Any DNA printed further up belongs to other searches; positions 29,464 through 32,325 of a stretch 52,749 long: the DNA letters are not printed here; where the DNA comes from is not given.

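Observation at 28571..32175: ChlI/ChlD-like AAA+/vWA pair whose D-subunit carries transmembrane helices, with no ChlH/CobN partner in the window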

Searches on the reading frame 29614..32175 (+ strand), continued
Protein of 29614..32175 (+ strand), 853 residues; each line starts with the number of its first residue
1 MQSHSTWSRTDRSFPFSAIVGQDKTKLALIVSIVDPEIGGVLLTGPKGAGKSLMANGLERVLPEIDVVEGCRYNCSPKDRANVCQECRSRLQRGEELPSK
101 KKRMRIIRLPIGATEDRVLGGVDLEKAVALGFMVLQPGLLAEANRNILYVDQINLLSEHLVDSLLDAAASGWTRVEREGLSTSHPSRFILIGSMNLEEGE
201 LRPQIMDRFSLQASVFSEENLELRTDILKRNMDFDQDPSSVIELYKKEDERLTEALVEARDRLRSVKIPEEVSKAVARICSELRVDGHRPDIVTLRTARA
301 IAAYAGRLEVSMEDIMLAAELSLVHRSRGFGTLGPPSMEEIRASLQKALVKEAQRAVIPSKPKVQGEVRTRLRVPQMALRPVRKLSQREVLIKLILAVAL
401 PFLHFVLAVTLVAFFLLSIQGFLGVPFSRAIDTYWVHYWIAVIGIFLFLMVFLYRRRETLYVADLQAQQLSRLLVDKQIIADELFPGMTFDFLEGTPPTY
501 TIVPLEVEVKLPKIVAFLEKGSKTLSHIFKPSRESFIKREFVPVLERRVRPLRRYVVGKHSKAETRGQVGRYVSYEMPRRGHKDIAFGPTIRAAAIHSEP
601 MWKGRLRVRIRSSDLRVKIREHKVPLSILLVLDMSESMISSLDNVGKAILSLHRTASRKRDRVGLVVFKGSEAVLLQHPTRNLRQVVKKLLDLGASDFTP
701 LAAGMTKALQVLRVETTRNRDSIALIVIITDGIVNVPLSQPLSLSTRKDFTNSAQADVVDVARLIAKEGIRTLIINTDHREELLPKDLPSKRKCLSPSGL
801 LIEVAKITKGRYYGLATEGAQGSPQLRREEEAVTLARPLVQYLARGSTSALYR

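Call 12: find_encoding_contigs(protein=P0057, flank=10000, max_places=2)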
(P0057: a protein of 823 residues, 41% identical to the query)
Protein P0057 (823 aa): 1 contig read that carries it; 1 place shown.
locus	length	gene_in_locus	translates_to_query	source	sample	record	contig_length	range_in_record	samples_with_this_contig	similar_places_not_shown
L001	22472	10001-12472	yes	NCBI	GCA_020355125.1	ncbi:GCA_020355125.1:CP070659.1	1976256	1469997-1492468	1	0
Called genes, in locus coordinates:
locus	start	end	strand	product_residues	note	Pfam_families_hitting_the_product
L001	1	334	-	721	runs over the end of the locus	PF13597:NRDD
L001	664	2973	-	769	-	PF12840:HTH_20, PF24038:DUF7347, PF03477:ATP-cone (weak), PF13597:NRDD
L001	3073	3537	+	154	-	PF03358:FMN_red (faint), PF12641:Flavodoxin_3, PF12724:Flavodoxin_5, PF00258:Flavodoxin_1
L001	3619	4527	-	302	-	PF01557:FAA_hydrolase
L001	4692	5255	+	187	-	PF01558:POR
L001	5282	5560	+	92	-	PF12838:Fer4_7 (faint), PF12797:Fer4_2 (faint), PF13237:Fer4_10 (weak), PF14697:Fer4_21, PF00037:Fer4 (weak), PF12837:Fer4_6 (weak)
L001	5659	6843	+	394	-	PF01855:POR_N, PF17147:PFOR_II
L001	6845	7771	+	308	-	PF02775:TPP_enzyme_C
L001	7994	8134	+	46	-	PF03911:Sec61_beta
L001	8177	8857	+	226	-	PF01300:Sua5_yciO_yrdC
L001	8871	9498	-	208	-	PF10432:bact-PGI_C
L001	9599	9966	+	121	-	PF17863:AAA_lid_2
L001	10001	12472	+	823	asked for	PF01078:Mg_chelatase (faint), PF07728:AAA_5 (faint), PF17863:AAA_lid_2, PF26791:AAPxQ, PF13519:VWA_2 (faint)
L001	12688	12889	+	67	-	-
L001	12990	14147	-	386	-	PF07690:MFS_1, PF12832:MFS_1_like (weak), PF07690:MFS_1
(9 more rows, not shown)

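Call 13: find_encoding_contigs(protein=P0020, flank=10000, max_places=2)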
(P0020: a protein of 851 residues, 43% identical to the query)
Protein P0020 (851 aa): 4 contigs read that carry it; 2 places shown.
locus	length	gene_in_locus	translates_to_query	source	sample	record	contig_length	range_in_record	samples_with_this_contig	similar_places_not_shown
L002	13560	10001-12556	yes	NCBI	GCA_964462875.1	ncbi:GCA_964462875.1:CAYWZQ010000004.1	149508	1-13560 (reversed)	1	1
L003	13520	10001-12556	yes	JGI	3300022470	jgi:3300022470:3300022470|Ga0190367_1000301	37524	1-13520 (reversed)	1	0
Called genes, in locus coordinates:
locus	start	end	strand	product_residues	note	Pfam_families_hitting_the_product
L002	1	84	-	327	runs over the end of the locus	-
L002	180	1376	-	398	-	PF01022:HTH_5 (faint), PF12802:MarR_2 (faint), PF12840:HTH_20 (faint), PF13412:HTH_24 (faint), PF13404:HTH_AsnC-type (weak)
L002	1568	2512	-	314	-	PF00583:Acetyltransf_1 (faint), PF13508:Acetyltransf_7 (faint), PF14542:Acetyltransf_CG (faint)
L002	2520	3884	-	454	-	PF01546:Peptidase_M20, PF07687:M20_dimer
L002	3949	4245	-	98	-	-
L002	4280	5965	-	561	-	PF04675:DNA_ligase_A_N, PF01068:DNA_ligase_A_M, PF04679:DNA_ligase_A_C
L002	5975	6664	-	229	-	PF04471:Mrr_cat (weak)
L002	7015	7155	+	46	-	-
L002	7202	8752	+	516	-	PF03853:YjeF_N, PF01256:Carb_kinase, PF02110:HK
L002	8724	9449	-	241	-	PF02811:PHP (weak), PF13263:PHP_C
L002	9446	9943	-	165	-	PF00149:Metallophos, PF12850:Metallophos_2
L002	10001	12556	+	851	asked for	PF07728:AAA_5 (faint), PF01078:Mg_chelatase (weak), PF17863:AAA_lid_2, PF26791:AAPxQ, PF00092:VWA, PF13519:VWA_2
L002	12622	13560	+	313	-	?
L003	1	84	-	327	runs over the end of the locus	-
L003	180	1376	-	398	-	PF01022:HTH_5 (faint), PF12802:MarR_2 (faint), PF12840:HTH_20 (faint), PF13412:HTH_24 (faint), PF13404:HTH_AsnC-type (weak)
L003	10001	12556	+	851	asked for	PF07728:AAA_5 (faint), PF01078:Mg_chelatase (weak), PF17863:AAA_lid_2, PF26791:AAPxQ, PF00092:VWA, PF13519:VWA_2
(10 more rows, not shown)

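Call 16: find_related_loci(query=A1, collection=genome_contigs, flank=10000)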
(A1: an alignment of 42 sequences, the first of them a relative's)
Query A1 (853 aa) in genome_contigs; peptide patterns used: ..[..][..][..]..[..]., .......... (x = any residue, [..] = any of these).
600 stretches matched a pattern (row limit reached: there are more); 594 encode a relative of the query (tblastn E <= 1e-3); the best 80 are kept; 80 distinct loci.
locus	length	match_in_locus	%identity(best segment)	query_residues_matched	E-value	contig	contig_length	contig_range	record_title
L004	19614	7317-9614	51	13-818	7e-107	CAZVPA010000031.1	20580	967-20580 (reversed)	MAG TPA_asm: uncultured Nitrososphaerota archaeon isolate SRP141552_co1_93 genome assembly, contig: NODE_1012_length_205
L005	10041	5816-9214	52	5-815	7e-106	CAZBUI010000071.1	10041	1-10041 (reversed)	MAG TPA_asm: uncultured Candidatus Bathyarchaeia archaeon isolate binchicken_co19_312 genome assembly, contig: NODE_1154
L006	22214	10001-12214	48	14-778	8e-103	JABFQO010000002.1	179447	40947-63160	Candidatus Bathyarchaeota archaeon A05DMB-4 NODE_57_length_179447_cov_19.307544, whole genome shotgun sequence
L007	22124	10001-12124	51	3-815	4e-101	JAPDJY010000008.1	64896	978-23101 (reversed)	MAG: Thermoproteota archaeon isolate S9B3_HD70 c_000000000165, whole genome shotgun sequence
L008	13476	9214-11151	51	14-815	8e-100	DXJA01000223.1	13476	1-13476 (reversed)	MAG TPA_asm: Candidatus Jordarchaeum madagascariense isolate EB_bin_7 k141_134731, whole genome shotgun sequence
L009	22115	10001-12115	52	14-778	6e-100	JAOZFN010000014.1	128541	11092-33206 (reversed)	MAG: Thermoproteota archaeon isolate INS_M12_B43 4-CGB7-1_contig_1642, whole genome shotgun sequence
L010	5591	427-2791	48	14-781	3e-99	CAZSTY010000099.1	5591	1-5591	MAG TPA_asm: uncultured archaeon isolate SRP338002_co1_132 genome assembly, contig: NODE_13338_length_5591_cov_6.078938,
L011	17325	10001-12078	44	5-815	1e-97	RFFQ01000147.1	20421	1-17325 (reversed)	MAG: Gemmatimonadetes bacterium isolate J002 k99_1132228, whole genome shotgun sequence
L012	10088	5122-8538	47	1-763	4e-97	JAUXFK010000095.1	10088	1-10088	MAG: Deltaproteobacteria bacterium isolate CSMAG_2901 CSMAG_2901_k117_1794040_length_10088_cov_18.0000, whole genome sho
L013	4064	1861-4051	50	14-815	5e-98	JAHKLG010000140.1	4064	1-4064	MAG: Candidatus Njordarchaeota archaeon isolate B77_G9 GBS24_140, whole genome shotgun sequence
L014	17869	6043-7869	50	12-813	4e-97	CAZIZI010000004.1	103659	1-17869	MAG TPA_asm: uncultured Thermodesulfobacteriota bacterium isolate SRP104967_co1_28 genome assembly, contig: NODE_39_leng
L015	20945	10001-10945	50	14-328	4e-96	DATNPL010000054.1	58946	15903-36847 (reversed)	MAG TPA_asm: Coleofasciculaceae cyanobacterium isolate SMAG_U16480 k141_252, whole genome shotgun sequence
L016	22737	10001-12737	48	1-791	3e-95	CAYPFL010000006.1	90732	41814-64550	MAG TPA_asm: uncultured Thermodesulfatator sp. isolate SRP141552_co1_239 genome assembly, contig: NODE_68_length_90732_c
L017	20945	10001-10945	50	14-328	4e-95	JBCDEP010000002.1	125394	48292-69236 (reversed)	MAG: Cyanobacteria bacterium P01_G01_bin.67 k141_3250256_length_125394_cov_21.2827, whole genome shotgun sequence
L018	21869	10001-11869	49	14-779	3e-95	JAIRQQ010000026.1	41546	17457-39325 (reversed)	MAG: Nitrososphaerota archaeon isolate Coa324_bin13 k119_534878, whole genome shotgun sequence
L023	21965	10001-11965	47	14-751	2e-93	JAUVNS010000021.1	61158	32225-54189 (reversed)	MAG: Promethearchaeota archaeon isolate CSMAG_616 CSMAG_616_k141_811798_length_61158_cov_15.0000, whole genome shotgun s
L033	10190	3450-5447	49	14-815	6e-92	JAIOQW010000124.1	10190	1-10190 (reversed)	MAG: Methanosarcinales archaeon isolate SMBSF02 c_000000000114, whole genome shotgun sequence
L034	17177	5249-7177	47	14-813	1e-91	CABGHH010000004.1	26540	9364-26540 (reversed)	MAG: Candidatus Methanolliviera sp. GoM_asphalt isolate gfbio:mag-sample-1:67c8463b-6cbd-4d56-a398-d795175a9500 genome a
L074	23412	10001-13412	46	14-779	1e-86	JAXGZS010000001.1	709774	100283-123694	MAG: Clostridiales bacterium isolate AnMBR.bin542 bin542_1, whole genome shotgun sequence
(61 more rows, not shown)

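Call 17: find_encoding_contigs(protein=P0007, flank=10000, max_places=1)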
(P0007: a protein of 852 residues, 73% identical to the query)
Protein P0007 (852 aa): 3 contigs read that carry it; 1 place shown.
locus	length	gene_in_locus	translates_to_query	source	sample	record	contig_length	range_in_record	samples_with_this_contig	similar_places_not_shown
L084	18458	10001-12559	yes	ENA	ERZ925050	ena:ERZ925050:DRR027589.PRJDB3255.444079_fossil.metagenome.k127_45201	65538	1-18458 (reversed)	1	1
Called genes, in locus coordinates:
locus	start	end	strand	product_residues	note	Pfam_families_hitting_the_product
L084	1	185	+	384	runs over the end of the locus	PF01751:Toprim (weak), PF13155:Toprim_2, PF13662:Toprim_4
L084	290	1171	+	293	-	PF00701:DHDPS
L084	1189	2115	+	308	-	PF00149:Metallophos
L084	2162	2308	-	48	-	-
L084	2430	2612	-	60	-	-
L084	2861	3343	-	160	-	PF13302:Acetyltransf_3 (weak), PF13673:Acetyltransf_10, PF00583:Acetyltransf_1, PF13508:Acetyltransf_7, PF08445:FR47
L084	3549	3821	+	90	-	PF00411:Ribosomal_S11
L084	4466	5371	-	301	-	PF01435:Peptidase_M48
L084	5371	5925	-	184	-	PF04011:LemA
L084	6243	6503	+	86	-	PF01938:TRAM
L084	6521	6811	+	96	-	PF21473:OB_Ssb-like, PF01336:tRNA_anti-codon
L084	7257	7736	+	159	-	PF13673:Acetyltransf_10 (weak), PF13508:Acetyltransf_7 (weak)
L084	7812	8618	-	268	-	-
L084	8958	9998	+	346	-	PF01078:Mg_chelatase (faint), PF07728:AAA_5 (faint), PF17863:AAA_lid_2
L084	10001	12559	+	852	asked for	PF01078:Mg_chelatase (faint), PF07728:AAA_5 (faint), PF17863:AAA_lid_2, PF26791:AAPxQ, PF13519:VWA_2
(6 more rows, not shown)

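Call 18: find_encoding_contigs(protein=P0012, flank=10000, max_places=1)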
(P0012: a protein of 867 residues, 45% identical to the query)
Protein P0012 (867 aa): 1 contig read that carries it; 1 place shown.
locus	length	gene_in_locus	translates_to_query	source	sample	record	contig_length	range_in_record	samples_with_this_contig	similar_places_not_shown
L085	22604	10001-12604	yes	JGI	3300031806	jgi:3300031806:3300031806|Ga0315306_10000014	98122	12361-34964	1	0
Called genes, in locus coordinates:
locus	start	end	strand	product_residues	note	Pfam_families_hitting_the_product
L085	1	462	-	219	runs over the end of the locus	PF01865:PhoU_div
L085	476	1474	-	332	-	PF00709:Adenylsucc_synt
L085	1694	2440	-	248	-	PF01411:tRNA-synt_2c, PF07973:tRNA_SAD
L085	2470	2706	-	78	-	PF08734:GYD (weak)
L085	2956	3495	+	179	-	PF00881:Nitroreductase, PF14512:TM1586_NiRdase (weak), PF00881:Nitroreductase, PF14512:TM1586_NiRdase (weak)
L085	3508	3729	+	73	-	-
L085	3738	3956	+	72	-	-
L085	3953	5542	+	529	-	PF13520:AA_permease_2, PF00324:AA_permease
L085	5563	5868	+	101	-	-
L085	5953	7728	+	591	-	PF04675:DNA_ligase_A_N, PF01068:DNA_ligase_A_M, PF04679:DNA_ligase_A_C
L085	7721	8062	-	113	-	PF19027:DUF5752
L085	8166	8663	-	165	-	PF01978:TrmB (weak), PF01047:MarR (weak), PF12802:MarR_2 (weak), PF13404:HTH_AsnC-type, PF13412:HTH_24, PF12840:HTH_20 (weak), PF22482:AsnC_trans_reg_3, PF01037:AsnC_trans_reg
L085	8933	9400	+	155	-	-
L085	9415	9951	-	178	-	PF02926:THUMP (weak)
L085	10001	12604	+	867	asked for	PF01078:Mg_chelatase (faint), PF07728:AAA_5 (weak), PF17863:AAA_lid_2, PF26791:AAPxQ, PF13519:VWA_2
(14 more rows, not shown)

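Call 19: find_encoding_contigs(protein=P0026, flank=10000, max_places=1)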
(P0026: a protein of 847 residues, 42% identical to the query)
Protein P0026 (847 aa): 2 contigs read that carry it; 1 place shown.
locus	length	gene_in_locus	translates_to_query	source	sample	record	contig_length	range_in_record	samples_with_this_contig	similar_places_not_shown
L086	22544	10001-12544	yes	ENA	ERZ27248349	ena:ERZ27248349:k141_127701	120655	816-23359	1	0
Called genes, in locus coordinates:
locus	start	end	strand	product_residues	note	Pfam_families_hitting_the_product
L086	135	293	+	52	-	-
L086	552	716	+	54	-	-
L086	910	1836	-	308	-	PF13527:Acetyltransf_9 (faint), PF13508:Acetyltransf_7 (faint), PF00583:Acetyltransf_1 (weak)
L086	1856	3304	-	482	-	PF01546:Peptidase_M20, PF07687:M20_dimer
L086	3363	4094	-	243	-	-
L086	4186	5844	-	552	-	PF04675:DNA_ligase_A_N, PF01068:DNA_ligase_A_M, PF04679:DNA_ligase_A_C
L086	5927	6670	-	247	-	PF08378:NERD (weak)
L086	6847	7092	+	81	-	-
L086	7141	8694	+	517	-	PF03853:YjeF_N, PF01256:Carb_kinase, PF02110:HK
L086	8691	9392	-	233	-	PF02811:PHP (weak), PF13263:PHP_C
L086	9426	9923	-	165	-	PF00149:Metallophos, PF12850:Metallophos_2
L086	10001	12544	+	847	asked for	PF07728:AAA_5 (faint), PF01078:Mg_chelatase (weak), PF17863:AAA_lid_2, PF26791:AAPxQ, PF00092:VWA (faint), PF13519:VWA_2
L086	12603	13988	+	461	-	PF01523:PmbA_TldD_1st, PF19290:PmbA_TldD_2nd, PF19289:PmbA_TldD_3rd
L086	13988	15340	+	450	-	PF01523:PmbA_TldD_1st, PF19290:PmbA_TldD_2nd (weak), PF19289:PmbA_TldD_3rd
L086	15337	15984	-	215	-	PF01300:Sua5_yciO_yrdC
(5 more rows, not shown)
